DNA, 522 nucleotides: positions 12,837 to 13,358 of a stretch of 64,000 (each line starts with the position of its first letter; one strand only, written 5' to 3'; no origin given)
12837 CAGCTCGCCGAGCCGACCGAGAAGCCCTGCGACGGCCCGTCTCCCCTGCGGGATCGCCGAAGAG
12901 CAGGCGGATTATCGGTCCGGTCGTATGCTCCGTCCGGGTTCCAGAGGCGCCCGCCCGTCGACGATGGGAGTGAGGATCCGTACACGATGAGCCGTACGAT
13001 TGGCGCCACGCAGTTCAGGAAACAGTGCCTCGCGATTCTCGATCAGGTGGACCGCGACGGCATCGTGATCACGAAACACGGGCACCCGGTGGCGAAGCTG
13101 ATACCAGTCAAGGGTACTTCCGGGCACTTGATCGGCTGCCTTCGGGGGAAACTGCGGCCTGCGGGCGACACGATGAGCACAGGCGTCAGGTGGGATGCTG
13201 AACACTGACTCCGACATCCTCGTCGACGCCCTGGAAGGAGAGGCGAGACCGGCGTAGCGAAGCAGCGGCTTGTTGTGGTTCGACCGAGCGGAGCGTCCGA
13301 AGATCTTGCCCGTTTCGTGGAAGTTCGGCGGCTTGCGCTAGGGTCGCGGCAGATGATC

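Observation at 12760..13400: Partial, internally deleted duplicate of the dCTP-deaminase-like gene and its promoter flanking the Phd cassette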

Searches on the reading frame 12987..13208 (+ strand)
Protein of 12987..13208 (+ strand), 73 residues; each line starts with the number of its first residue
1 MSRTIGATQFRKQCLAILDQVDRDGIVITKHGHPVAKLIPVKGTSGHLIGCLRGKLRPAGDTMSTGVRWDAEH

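Call 5: search_protein_families(library=pfam, proteins=[window:12987-13208:+], max_evalue=0.01)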
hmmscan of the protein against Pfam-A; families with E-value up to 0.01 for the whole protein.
window:12987-13208:+ (73 aa): 1 family
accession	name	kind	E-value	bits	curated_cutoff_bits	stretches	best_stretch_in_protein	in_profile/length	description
PF02604.26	PhdYeFM_antitox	-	2.9e-09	37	29.8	1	3-42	2-43/74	Antitoxin Phd_YefM, type II toxin-antitoxin system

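Call 14: search_protein_families(library=padloc, proteins=[window:12987-13208:+], max_evalue=0.01)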
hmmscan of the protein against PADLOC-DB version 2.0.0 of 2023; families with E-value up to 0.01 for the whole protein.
window:12987-13208:+ (73 aa): 0 families

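Call 17: find_encoding_contigs(protein=window:12987-13208:+, flank=8000, max_places=8)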
Protein window:12987-13208:+ (73 aa): no gene with exactly this product is on record in the collection.

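Call 33: find_homologous_proteins(query=window:12987-13208:+, max_evalue=1e-8)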
Query window:12987-13208:+ (73 aa): 138 proteins with E <= 1e-8 among 139 candidates; the best 120 are listed.
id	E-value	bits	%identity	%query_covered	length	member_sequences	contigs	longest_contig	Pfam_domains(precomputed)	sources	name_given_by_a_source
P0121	1.4e-42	160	100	100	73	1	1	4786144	PF02604.27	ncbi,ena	-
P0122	7.4e-36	139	86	99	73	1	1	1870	PF02604.27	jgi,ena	jgi:prevent-host-death family protein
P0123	1.4e-35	138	86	100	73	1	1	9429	PF02604.27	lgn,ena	-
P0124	1.4e-35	138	86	100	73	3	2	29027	PF02604.27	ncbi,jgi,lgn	-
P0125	1.5e-35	138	88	99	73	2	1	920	PF02604.27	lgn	-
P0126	2.0e-35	138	86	99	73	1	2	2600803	PF02604.27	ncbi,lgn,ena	-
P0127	3.6e-35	137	85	99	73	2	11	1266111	PF02604.27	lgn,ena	-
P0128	5.5e-35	136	86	99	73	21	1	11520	PF02604.27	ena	-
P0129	2.9e-34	134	85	99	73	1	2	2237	PF02604.27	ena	-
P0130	2.9e-34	134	85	99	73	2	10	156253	PF02604.27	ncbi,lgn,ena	-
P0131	5.7e-34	133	85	99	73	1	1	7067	PF02604.27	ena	-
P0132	7.8e-34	132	85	100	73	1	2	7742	PF02604.27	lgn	-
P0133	2.1e-33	131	83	99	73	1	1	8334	PF02604.27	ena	-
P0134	5.6e-33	130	83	99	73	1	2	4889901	PF02604.27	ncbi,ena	-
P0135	5.7e-33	130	81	100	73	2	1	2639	PF02604.27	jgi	-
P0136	2.2e-32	128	83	99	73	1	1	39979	PF02604.27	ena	-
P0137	3.2e-32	127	83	99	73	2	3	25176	PF02604.27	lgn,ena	-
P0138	8.2e-32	126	82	99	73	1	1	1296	PF02604.27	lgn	-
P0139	1.1e-31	126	81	100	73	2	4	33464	PF02604.27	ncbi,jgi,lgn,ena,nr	ncbi:MAG: type II toxin-antitoxin system Phd/YefM family antitoxin [Acidobacteriota bacterium]|nr:ty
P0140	1.6e-31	125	81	99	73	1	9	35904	PF02604.27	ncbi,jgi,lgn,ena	-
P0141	6.9e-30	120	78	99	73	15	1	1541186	PF02604.27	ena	-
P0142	2.3e-27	112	75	99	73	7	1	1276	PF02604.27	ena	-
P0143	4.4e-26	108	72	99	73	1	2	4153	PF02604.27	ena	-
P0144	4.5e-26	108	72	99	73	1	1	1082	PF02604.27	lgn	-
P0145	7.8e-26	107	68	99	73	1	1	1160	PF02604.27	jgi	-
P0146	2.0e-25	106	72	99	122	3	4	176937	PF02604.27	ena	-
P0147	2.4e-24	102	69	99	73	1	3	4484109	PF02604.27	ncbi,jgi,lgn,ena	-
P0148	3.4e-24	102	65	99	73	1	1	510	PF02604.27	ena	-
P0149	9.4e-24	101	64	96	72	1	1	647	PF02604.27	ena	-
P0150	2.8e-23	99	64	96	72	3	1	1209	PF02604.27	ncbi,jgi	-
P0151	5.9e-23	98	61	99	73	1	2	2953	PF02604.27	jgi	jgi:prevent-host-death family protein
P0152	1.3e-22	97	67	99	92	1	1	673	PF02604.27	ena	-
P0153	1.6e-22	97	64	96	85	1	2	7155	PF02604.27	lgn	-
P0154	2.4e-22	96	67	84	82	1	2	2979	PF02604.27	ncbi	-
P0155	3.8e-22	95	63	96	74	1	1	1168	PF02604.27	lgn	-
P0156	4.0e-22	95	63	96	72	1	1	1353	PF02604.27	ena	-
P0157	4.7e-22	95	63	96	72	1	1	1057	PF02604.27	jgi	jgi:prevent-host-death family protein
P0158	5.3e-22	95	64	96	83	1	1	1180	PF02604.27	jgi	jgi:prevent-host-death family protein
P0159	5.7e-22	95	63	96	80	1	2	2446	PF02604.27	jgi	jgi:prevent-host-death family protein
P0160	7.6e-22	94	63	96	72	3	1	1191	PF02604.27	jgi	jgi:prevent-host-death family protein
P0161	1.0e-21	94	66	96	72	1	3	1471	PF02604.27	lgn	-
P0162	1.1e-21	94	66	97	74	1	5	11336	PF02604.27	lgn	-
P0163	1.1e-21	94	63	96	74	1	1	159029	PF02604.27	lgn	-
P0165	1.1e-21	94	64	96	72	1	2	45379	PF02604.27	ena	-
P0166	1.3e-21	94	66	96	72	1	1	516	PF02604.27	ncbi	-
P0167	1.3e-21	94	62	97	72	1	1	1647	PF02604.27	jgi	-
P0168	1.6e-21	93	64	96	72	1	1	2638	PF02604.27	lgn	-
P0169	1.9e-21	93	61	96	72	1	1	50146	PF02604.27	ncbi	ncbi:MAG: type II toxin-antitoxin system Phd/YefM family antitoxin [Actinomycetota bacterium]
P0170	2.1e-21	93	64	96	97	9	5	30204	PF02604.27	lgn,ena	-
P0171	2.4e-21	93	64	95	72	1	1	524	PF02604.27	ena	-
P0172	2.6e-21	93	63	96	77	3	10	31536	PF02604.27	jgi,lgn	-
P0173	2.6e-21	93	63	96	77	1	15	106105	PF02604.27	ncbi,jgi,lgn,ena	-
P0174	2.6e-21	93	59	97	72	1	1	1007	PF02604.27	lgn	-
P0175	3.0e-21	93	62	97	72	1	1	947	PF02604.27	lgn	-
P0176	3.1e-21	93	61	97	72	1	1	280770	PF02604.27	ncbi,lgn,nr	ncbi:MAG: type II toxin-antitoxin system Phd/YefM family antitoxin [Betaproteobacteria bacterium]|nr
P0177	3.4e-21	92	65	97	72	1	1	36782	PF02604.27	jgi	jgi:prevent-host-death family protein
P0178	3.9e-21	92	63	97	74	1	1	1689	PF02604.27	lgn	-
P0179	5.2e-21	92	61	97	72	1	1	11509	PF02604.27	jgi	jgi:prevent-host-death family protein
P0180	5.4e-21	92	62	97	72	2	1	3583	PF02604.27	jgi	jgi:prevent-host-death family protein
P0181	6.1e-21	92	63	97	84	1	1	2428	PF02604.27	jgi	jgi:prevent-host-death family protein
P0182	7.6e-21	91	65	97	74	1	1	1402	PF02604.27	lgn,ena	-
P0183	7.7e-21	91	63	96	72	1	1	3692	PF02604.27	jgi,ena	jgi:prevent-host-death family protein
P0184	1.0e-20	91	61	96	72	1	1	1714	PF02604.27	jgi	jgi:prevent-host-death family protein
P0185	1.0e-20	91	61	97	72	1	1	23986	PF02604.27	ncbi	-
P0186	1.1e-20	91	61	97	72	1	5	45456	PF02604.27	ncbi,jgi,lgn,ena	-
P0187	1.2e-20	91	61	97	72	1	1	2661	PF02604.27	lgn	-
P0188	1.3e-20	91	61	95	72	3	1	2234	PF02604.27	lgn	-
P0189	1.5e-20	90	60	96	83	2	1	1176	PF02604.27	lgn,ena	-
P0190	1.7e-20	90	59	96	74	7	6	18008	PF02604.27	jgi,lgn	jgi:prevent-host-death family protein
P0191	1.9e-20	90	61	97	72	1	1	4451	PF02604.27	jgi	jgi:prevent-host-death family protein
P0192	2.1e-20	90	62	97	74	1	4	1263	PF02604.27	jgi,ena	-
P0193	2.1e-20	90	60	96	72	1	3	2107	PF02604.27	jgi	jgi:prevent-host-death family protein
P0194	2.2e-20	90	63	96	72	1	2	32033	PF02604.27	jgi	jgi:prevent-host-death family protein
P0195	2.4e-20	90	63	93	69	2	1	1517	PF02604.27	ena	-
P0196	2.4e-20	90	64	96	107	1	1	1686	PF02604.27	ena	-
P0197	2.8e-20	89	60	96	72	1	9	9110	PF02604.27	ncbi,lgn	-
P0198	2.9e-20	89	64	95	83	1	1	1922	PF02604.27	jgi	jgi:prevent-host-death family protein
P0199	3.0e-20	89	61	97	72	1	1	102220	PF02604.27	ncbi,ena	-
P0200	3.6e-20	89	66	96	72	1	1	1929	PF02604.27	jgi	-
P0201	4.2e-20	89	61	97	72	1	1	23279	PF02604.27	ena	-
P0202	4.2e-20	89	63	96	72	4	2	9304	PF02604.27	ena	-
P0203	4.3e-20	89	60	96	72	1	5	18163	PF02604.27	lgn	-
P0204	4.5e-20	89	60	96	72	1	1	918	PF02604.27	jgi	jgi:prevent-host-death family protein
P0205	5.2e-20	89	62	97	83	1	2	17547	PF02604.27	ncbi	ncbi:MAG: type II toxin-antitoxin system Phd/YefM family antitoxin [Candidatus Rokuibacteriota bacte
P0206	5.8e-20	88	62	95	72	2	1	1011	PF02604.27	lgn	-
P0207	6.0e-20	88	61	96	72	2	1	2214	PF02604.27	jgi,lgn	jgi:prevent-host-death family protein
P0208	6.1e-20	88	61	95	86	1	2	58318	PF02604.27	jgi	jgi:prevent-host-death family protein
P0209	7.0e-20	88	58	97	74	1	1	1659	PF02604.27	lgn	-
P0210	7.4e-20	88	61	97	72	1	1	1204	PF02604.27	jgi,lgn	-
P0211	7.6e-20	88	59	96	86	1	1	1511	PF02604.27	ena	-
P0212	8.2e-20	88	59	97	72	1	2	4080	PF02604.27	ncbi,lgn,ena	ncbi:MAG: type II toxin-antitoxin system Phd/YefM family antitoxin [Burkholderiales bacterium]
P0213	8.2e-20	88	58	97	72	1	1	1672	PF02604.27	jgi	-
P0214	8.9e-20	88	61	96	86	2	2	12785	PF02604.27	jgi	jgi:prevent-host-death family protein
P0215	1.1e-19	88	59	97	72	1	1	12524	PF02604.27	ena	-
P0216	1.2e-19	88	62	95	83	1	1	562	PF02604.27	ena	-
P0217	1.2e-19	87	58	97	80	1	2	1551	PF02604.27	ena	-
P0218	1.3e-19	87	58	97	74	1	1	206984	PF02604.27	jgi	jgi:prevent-host-death family protein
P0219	1.7e-19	87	59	97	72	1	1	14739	PF02604.27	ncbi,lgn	-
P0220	1.7e-19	87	60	96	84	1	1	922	PF02604.27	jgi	jgi:prevent-host-death family protein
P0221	2.1e-19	87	59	97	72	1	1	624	PF02604.27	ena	-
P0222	2.2e-19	87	59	97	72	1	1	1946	PF02604.27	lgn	-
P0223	2.3e-19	87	61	97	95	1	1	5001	PF02604.27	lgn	-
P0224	2.4e-19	87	59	96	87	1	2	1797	PF02604.27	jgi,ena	jgi:prevent-host-death family protein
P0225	2.4e-19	87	63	96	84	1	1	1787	PF02604.27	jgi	jgi:prevent-host-death family protein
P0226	2.5e-19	86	59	96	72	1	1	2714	PF02604.27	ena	-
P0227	2.6e-19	86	58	97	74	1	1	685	PF02604.27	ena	-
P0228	2.7e-19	86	56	96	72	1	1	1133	PF02604.27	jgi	-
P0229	2.9e-19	86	61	96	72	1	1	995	PF02604.27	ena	-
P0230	3.2e-19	86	59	96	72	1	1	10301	PF02604.27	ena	-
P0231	3.3e-19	86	59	97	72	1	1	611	PF02604.27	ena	-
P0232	3.5e-19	86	60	96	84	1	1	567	PF02604.27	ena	-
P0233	3.7e-19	86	59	96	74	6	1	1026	PF02604.27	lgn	-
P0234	3.9e-19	86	58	97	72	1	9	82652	PF02604.27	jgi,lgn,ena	jgi:prevent-host-death family protein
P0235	4.6e-19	86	61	97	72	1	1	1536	PF02604.27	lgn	-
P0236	5.7e-19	85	61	96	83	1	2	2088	PF02604.27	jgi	jgi:prevent-host-death family protein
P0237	5.8e-19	85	77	73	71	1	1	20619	PF02604.27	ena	-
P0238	7.7e-19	85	61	96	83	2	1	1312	PF02604.27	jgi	-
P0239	7.9e-19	85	56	97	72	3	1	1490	PF02604.27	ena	-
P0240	9.3e-19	85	60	96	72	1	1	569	PF02604.27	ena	-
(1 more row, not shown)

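Call 34: find_encoding_contigs(protein=P0121, flank=8000, max_places=4)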
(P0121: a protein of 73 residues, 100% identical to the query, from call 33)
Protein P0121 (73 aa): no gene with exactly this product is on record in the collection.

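Call 35: find_encoding_contigs(protein=P0126, flank=8000, max_places=6)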
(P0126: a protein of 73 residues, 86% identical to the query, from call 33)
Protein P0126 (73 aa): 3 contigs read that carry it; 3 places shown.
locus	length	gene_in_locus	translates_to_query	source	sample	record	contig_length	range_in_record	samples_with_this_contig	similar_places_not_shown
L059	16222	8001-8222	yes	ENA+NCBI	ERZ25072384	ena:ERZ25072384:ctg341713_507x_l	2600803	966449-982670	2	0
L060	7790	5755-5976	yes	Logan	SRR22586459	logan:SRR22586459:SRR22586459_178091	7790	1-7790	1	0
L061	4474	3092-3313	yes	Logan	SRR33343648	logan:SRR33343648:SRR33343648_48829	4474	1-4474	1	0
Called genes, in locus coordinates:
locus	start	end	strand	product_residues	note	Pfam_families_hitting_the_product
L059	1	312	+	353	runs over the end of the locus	PF02086:MethyltransfD12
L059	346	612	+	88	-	PF09957:VapB_antitoxin, PF19891:DUF6364 (weak)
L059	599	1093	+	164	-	PF01850:PIN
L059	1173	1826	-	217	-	PF02798:GST_N, PF13417:GST_N_3, PF13409:GST_N_2, PF00043:GST_C, PF13410:GST_C_2, PF14497:GST_C_3 (weak)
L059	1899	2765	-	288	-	PF01738:DLH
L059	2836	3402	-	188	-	PF13618:Gluconate_2-dh3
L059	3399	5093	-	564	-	PF00732:GMC_oxred_N, PF05199:GMC_oxred_C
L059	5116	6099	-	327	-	-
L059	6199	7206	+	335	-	PF14100:DUF6807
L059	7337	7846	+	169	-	PF13474:SnoaL_3, PF14534:DUF4440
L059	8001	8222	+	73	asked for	PF02604:PhdYeFM_antitox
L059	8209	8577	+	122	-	PF01850:PIN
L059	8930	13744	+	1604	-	PF13195:DUF4011, PF13086:AAA_11, PF13245:AAA_19 (faint), PF13604:AAA_30 (weak), PF13086:AAA_11, PF13087:AAA_12, PF18741:MTES_1575, PF11784:DUF3320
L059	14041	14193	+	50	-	-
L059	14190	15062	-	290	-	-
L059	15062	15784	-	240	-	PF00520:Ion_trans, PF07885:Ion_trans_2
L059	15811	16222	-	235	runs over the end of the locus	-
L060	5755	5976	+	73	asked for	PF02604:PhdYeFM_antitox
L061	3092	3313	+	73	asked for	PF02604:PhdYeFM_antitox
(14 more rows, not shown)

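Call 36: find_encoding_contigs(protein=P0134, flank=8000, max_places=6)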
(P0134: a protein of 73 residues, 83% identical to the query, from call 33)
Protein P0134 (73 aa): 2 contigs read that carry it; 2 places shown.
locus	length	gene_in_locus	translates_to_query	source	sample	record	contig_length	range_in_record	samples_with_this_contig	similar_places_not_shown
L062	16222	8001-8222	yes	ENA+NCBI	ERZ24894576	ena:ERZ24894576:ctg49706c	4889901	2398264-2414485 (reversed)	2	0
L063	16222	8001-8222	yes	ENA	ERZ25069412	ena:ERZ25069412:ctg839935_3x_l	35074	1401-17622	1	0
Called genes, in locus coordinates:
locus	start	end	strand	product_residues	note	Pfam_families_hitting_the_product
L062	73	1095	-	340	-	PF02661:Fic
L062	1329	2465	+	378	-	PF02463:SMC_N (weak), PF11398:DUF2813 (faint), PF13175:AAA_15 (weak), PF13304:AAA_21, PF13175:AAA_15 (weak)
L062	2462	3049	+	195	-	PF11536:DUF3226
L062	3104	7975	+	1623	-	PF13195:DUF4011, PF13086:AAA_11, PF13245:AAA_19 (faint), PF13604:AAA_30 (weak), PF13086:AAA_11, PF13087:AAA_12, PF18741:MTES_1575, PF11784:DUF3320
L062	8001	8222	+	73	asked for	PF02604:PhdYeFM_antitox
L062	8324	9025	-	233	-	PF00520:Ion_trans, PF07885:Ion_trans_2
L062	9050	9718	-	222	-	-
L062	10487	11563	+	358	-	PF01548:DEDD_Tnp_IS110, PF02371:Transposase_20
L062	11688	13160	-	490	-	PF01408:GFO_IDH_MocA, PF19051:GFO_IDH_MocA_C2, PF22725:GFO_IDH_MocA_C3 (faint)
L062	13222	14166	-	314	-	PF20208:ARPP-1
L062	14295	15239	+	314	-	PF00293:NUDIX, PF21906:WHD_NrtR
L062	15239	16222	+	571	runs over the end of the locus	PF00884:Sulfatase, PF01663:Phosphodiest (faint), PF16347:SGSH_C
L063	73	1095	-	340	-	PF02661:Fic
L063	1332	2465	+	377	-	PF02463:SMC_N (weak), PF11398:DUF2813 (faint), PF13175:AAA_15 (weak), PF13304:AAA_21, PF13175:AAA_15 (weak)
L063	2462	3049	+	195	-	PF11536:DUF3226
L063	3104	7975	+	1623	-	PF13195:DUF4011, PF13086:AAA_11, PF13245:AAA_19 (faint), PF13604:AAA_30 (weak), PF13086:AAA_11, PF13087:AAA_12, PF18741:MTES_1575, PF11784:DUF3320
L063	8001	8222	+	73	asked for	PF02604:PhdYeFM_antitox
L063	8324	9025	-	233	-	PF00520:Ion_trans, PF07885:Ion_trans_2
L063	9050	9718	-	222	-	-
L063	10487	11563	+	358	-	PF01548:DEDD_Tnp_IS110, PF02371:Transposase_20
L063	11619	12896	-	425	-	PF06792:UPF0261, PF23189:UPF0261_C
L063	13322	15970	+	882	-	-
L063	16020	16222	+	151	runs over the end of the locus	PF07736:CM_1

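Call 39: find_encoding_contigs(protein=P0132, flank=8000, max_places=4)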
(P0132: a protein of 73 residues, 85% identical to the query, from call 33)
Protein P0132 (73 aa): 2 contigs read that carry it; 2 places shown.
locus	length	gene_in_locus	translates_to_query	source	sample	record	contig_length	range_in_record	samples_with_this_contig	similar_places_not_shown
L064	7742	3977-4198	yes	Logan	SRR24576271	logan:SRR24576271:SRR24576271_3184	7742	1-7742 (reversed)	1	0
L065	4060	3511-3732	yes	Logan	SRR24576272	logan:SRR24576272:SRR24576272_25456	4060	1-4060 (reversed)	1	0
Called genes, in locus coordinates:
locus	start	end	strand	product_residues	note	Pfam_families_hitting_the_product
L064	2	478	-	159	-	?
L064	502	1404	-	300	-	-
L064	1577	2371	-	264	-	PF19865:DUF6338 (weak)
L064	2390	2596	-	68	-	-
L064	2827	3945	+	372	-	PF14100:DUF6807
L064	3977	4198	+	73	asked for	PF02604:PhdYeFM_antitox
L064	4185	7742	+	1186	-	?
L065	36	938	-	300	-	-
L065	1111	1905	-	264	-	PF19865:DUF6338 (weak)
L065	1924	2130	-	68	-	-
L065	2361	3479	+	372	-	PF14100:DUF6807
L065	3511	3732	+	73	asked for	PF02604:PhdYeFM_antitox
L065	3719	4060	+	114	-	?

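Call 40: find_encoding_contigs(protein=P0124, flank=8000, max_places=4)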
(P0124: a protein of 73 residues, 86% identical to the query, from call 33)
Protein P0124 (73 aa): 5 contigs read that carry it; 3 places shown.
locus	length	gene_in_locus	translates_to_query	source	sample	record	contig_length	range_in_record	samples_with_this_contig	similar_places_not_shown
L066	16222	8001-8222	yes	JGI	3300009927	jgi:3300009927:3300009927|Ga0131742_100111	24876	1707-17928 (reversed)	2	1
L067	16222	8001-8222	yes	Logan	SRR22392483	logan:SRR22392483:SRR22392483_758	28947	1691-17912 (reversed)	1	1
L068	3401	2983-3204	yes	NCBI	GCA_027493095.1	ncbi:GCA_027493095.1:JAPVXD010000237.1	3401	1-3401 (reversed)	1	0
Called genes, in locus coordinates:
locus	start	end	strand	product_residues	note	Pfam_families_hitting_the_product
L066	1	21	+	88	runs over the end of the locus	PF09957:VapB_antitoxin, PF19891:DUF6364 (weak)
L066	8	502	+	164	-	PF01850:PIN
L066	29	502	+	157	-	PF01850:PIN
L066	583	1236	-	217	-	PF02798:GST_N, PF13417:GST_N_3, PF13409:GST_N_2, PF00043:GST_C (weak), PF13410:GST_C_2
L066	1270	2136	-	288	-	PF01738:DLH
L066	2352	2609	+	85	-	PF02604:PhdYeFM_antitox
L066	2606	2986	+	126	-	PF01850:PIN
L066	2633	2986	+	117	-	PF01850:PIN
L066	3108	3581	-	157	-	-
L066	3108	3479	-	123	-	-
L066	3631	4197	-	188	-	PF13618:Gluconate_2-dh3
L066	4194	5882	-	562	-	PF00732:GMC_oxred_N, PF05199:GMC_oxred_C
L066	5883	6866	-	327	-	-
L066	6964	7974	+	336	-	PF14100:DUF6807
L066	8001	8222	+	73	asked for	PF02604:PhdYeFM_antitox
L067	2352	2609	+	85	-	PF02604:PhdYeFM_antitox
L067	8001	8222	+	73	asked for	PF02604:PhdYeFM_antitox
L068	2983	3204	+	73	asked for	PF02604:PhdYeFM_antitox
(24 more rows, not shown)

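Call 41: find_encoding_contigs(protein=P0123, flank=8000, max_places=4)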
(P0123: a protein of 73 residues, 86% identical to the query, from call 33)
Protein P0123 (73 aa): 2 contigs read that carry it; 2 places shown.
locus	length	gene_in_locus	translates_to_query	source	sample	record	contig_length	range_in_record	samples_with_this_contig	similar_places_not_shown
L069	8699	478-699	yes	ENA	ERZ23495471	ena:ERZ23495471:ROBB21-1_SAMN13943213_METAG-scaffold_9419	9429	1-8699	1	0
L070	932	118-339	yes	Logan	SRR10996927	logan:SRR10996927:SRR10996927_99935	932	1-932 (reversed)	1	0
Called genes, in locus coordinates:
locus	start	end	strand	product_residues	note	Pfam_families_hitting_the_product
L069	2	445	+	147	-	?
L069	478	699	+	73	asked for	PF02604:PhdYeFM_antitox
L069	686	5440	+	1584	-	PF13195:DUF4011, PF13086:AAA_11, PF13245:AAA_19 (faint), PF13604:AAA_30 (weak), PF13086:AAA_11, PF13087:AAA_12, PF18741:MTES_1575, PF11784:DUF3320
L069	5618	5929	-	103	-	-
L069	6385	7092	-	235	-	PF00520:Ion_trans, PF07885:Ion_trans_2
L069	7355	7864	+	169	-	PF13474:SnoaL_3, PF14534:DUF4440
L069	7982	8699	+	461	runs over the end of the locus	-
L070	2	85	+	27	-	?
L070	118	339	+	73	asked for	PF02604:PhdYeFM_antitox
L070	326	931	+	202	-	?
